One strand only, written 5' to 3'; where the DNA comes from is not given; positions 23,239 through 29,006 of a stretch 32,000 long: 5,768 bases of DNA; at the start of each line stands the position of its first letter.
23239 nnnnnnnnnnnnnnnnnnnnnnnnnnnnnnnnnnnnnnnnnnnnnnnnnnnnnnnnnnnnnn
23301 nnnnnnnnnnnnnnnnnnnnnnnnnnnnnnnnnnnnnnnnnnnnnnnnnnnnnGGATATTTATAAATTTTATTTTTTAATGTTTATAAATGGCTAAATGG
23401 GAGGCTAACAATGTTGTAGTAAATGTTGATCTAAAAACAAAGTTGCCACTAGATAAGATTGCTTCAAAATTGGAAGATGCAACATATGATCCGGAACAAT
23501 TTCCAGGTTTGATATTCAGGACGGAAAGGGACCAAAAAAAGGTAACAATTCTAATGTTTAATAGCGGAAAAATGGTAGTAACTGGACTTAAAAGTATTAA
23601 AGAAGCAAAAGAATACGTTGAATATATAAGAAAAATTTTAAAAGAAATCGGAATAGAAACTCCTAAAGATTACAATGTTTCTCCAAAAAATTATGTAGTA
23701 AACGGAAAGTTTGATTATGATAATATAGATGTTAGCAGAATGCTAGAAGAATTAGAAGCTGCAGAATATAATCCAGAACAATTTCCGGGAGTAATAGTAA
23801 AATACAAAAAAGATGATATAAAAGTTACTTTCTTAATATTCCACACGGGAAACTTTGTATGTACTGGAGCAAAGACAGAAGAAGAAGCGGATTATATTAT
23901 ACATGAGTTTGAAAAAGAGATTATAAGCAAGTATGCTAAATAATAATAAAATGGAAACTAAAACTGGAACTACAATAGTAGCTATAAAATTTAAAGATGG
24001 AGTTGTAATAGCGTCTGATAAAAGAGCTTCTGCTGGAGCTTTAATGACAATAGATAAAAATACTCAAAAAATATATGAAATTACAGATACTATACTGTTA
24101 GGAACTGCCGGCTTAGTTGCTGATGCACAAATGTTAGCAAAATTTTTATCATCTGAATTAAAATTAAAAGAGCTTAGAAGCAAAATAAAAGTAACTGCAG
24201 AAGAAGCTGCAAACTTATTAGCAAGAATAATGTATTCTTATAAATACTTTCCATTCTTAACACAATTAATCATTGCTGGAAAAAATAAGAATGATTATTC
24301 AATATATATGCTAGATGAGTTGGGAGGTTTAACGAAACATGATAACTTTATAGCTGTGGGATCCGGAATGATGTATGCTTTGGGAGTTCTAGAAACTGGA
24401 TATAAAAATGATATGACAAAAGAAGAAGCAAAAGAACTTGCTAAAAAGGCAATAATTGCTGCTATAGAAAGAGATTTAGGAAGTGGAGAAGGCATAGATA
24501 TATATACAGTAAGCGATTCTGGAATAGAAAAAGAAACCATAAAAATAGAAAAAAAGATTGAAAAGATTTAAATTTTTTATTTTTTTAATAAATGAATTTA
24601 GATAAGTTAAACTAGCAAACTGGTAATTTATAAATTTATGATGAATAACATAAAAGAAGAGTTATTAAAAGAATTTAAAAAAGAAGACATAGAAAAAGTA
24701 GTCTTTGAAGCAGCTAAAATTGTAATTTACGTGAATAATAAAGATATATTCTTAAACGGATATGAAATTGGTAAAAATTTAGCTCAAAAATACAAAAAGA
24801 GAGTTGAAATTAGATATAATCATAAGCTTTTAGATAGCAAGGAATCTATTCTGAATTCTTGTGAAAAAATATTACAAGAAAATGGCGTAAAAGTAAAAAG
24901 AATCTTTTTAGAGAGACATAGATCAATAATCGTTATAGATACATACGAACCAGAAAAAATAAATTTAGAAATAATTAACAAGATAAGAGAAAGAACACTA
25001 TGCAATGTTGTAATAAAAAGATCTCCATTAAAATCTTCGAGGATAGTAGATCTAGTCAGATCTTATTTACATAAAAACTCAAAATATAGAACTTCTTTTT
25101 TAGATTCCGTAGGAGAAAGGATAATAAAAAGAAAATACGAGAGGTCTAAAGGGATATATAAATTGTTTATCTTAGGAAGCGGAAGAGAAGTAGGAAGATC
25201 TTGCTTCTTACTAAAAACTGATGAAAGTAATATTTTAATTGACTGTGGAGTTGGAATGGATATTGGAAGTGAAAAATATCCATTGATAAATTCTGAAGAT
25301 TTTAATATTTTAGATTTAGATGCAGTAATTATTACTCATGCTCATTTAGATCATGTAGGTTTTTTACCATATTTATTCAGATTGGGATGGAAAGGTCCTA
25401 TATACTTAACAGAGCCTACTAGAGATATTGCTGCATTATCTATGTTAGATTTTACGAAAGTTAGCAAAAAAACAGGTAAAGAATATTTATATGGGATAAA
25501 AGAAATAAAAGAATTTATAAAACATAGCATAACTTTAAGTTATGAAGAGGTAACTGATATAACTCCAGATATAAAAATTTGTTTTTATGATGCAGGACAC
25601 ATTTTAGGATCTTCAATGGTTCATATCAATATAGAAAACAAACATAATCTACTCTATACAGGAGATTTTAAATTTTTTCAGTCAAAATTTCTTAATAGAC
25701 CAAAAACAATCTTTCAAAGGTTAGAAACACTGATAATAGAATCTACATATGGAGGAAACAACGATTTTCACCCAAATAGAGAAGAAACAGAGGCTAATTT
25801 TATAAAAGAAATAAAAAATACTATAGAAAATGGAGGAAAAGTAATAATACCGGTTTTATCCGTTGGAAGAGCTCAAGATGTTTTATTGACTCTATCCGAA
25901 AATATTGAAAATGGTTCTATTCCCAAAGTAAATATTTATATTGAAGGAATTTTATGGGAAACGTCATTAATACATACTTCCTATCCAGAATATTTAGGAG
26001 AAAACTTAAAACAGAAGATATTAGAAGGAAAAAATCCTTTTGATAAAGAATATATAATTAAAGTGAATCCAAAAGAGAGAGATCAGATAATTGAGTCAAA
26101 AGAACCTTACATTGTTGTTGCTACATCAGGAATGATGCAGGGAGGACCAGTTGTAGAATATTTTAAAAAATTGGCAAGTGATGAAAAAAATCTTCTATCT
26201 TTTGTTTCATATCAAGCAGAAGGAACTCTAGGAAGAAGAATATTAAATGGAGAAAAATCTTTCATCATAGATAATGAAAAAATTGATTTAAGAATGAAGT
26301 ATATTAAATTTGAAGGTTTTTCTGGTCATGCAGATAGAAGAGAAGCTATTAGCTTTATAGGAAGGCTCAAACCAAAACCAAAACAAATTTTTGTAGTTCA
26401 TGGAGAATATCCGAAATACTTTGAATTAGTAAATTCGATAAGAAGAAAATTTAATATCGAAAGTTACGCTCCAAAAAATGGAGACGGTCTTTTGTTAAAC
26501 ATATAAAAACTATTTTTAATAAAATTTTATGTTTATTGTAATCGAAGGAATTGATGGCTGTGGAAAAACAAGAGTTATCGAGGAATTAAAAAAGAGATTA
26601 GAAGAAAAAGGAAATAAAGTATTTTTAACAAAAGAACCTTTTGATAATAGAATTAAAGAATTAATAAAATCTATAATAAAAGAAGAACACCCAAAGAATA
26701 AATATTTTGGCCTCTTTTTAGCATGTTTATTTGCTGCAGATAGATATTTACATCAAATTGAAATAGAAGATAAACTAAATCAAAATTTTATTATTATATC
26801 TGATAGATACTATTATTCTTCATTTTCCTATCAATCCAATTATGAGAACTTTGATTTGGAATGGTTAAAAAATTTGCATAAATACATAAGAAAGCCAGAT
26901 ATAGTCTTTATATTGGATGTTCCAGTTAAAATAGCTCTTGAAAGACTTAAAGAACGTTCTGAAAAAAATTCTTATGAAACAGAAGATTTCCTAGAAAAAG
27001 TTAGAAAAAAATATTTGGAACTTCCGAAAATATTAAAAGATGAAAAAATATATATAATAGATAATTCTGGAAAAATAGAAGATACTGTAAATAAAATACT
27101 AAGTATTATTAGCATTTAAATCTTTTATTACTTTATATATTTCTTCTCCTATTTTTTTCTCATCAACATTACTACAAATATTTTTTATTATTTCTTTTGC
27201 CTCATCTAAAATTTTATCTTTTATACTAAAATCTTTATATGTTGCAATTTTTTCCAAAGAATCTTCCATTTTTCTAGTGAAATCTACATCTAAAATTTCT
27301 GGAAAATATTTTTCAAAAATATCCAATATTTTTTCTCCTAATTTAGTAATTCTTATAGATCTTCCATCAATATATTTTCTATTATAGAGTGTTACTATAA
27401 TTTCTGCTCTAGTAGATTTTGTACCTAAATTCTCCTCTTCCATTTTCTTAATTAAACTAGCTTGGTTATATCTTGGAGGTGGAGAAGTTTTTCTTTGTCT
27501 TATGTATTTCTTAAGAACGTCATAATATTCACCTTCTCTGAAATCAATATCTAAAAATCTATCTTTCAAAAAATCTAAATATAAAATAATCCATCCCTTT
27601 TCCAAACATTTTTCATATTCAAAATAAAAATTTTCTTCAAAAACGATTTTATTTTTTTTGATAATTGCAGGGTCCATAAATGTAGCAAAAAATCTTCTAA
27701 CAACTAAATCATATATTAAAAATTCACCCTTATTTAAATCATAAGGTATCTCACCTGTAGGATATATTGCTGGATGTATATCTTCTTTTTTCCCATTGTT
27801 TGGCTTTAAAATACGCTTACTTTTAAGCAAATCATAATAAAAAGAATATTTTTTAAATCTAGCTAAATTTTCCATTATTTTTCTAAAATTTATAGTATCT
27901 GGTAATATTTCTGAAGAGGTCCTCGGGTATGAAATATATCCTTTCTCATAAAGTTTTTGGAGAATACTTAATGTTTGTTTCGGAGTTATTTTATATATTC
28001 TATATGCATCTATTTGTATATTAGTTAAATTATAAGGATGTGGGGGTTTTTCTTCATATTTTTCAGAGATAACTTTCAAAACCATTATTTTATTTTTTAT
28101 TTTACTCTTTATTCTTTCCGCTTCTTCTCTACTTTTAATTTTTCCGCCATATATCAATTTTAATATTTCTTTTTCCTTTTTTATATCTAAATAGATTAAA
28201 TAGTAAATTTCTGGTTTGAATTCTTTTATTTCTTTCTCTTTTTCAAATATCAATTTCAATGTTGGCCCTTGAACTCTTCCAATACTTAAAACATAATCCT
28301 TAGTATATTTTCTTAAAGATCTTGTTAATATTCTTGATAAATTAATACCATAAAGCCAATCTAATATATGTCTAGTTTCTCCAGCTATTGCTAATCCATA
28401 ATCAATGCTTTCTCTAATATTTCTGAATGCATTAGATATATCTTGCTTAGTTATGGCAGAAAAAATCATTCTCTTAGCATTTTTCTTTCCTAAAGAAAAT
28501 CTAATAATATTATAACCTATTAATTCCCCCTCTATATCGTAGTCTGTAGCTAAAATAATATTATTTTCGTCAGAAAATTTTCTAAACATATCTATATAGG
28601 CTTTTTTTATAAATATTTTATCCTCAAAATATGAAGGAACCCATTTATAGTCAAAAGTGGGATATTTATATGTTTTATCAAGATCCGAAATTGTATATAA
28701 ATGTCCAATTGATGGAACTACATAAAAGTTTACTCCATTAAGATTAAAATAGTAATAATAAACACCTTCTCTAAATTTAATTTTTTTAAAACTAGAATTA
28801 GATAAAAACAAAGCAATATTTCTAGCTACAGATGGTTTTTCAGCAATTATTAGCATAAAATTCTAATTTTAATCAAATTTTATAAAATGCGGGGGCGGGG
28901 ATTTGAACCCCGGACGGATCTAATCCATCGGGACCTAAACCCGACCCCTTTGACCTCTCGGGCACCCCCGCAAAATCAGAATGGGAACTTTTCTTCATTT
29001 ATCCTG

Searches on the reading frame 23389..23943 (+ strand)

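Call 63: search_protein_families(library=pfam, max_evalue=0.001, proteins=[window:23389-23943:+])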
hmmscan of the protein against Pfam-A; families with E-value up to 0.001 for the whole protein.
window:23389-23943:+ (184 aa): 1 family
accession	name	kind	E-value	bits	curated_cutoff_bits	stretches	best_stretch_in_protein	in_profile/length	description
PF00352.27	TBP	-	6.8e-44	148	22.9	2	6-86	4-84/85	Transcription factor TFIID (or TATA-binding protein, TBP)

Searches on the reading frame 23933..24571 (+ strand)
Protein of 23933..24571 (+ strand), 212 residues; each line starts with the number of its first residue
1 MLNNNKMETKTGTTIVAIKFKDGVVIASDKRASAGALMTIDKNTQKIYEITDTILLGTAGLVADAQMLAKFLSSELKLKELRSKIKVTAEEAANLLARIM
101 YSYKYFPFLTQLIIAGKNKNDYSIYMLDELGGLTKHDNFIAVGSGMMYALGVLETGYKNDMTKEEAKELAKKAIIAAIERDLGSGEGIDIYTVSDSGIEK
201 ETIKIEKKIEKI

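Call 64: search_protein_families(library=pfam, max_evalue=0.001, proteins=[window:23933-24571:+])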
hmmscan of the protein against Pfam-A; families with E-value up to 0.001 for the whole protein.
window:23933-24571:+ (212 aa): 1 family
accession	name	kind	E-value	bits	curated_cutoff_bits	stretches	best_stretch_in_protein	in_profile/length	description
PF00227.31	Proteasome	-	1.4e-54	185.1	22.4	1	10-193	2-189/189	Proteasome subunit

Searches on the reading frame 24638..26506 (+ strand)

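Call 64: search_protein_families(library=pfam, max_evalue=0.001, proteins=[window:24638-26506:+])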
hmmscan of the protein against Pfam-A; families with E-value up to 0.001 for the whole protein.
window:24638-26506:+ (622 aa): 8 families
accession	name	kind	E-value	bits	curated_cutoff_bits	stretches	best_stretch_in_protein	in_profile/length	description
PF10996.14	Beta-Casp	-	4.7e-26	92.1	27.7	1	412-535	1-120/120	Beta-Casp domain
PF16661.11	Lactamase_B_6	-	1.4e-17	64.2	27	1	191-358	1-176/193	Metallo-beta-lactamase superfamily domain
PF00753.33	Lactamase_B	-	5.5e-17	62.8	22.7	1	185-370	4-162/196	Metallo-beta-lactamase superfamily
PF07521.17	RMMBL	-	7.5e-16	58.3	21.6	1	549-612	2-63/63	Zn-dependent metallo-hydrolase RNA specificity domain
PF17214.9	KH_TffA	-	7.1e-12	45.6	22.6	1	2-65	4-68/68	Transcription termination factor FttA, KH domain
PF12706.13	Lactamase_B_2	-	2.2e-07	31.1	27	1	198-350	2-149/200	Beta-lactamase superfamily domain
PF23023.1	Anti-Pycsar_Apyc1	-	0.00011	22.2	50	1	191-350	24-173/250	Anti-Pycsar protein Apyc1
PF13483.12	Lactamase_B_3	-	0.00022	21.7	24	1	185-240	5-50/160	Beta-lactamase superfamily domain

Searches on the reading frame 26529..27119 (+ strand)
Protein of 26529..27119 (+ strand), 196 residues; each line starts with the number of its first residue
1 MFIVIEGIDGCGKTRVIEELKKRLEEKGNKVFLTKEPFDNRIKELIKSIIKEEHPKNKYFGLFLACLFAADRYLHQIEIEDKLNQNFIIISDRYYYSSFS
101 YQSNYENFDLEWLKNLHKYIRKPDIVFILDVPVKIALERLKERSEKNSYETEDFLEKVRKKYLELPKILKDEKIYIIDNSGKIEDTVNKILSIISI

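Call 64: search_protein_families(library=pfam, max_evalue=0.001, proteins=[window:26529-27119:+])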
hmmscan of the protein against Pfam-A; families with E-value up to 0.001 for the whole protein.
window:26529-27119:+ (196 aa): 5 families
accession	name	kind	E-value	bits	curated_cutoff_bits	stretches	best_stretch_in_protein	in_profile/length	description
PF02223.23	Thymidylate_kin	-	8.8e-50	169.4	27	1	5-190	1-185/185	Thymidylate kinase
PF01712.25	dNK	-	2.7e-09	37.5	27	1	3-189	1-190/203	Deoxynucleoside kinase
PF13521.12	AAA_28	-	1.3e-06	29.2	27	1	3-165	2-149/164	AAA domain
PF13238.12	AAA_18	-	9.7e-06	26.5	29.4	1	3-150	1-118/128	AAA domain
PF13401.12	AAA_22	-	4.7e-05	24.1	27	1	2-58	7-63/130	AAA domain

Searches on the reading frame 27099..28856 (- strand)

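Call 64: search_protein_families(library=pfam, max_evalue=0.001, proteins=[window:27099-28856:-])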
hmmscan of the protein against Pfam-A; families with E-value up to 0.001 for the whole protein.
window:27099-28856:- (585 aa): 2 families
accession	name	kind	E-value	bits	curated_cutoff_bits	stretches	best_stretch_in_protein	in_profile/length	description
PF01131.25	Topoisom_bac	-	2.1e-110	370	35.1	1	151-539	2-401/411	DNA topoisomerase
PF01751.28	Toprim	-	1.8e-11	44.5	23.1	1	2-135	2-96/96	Toprim domain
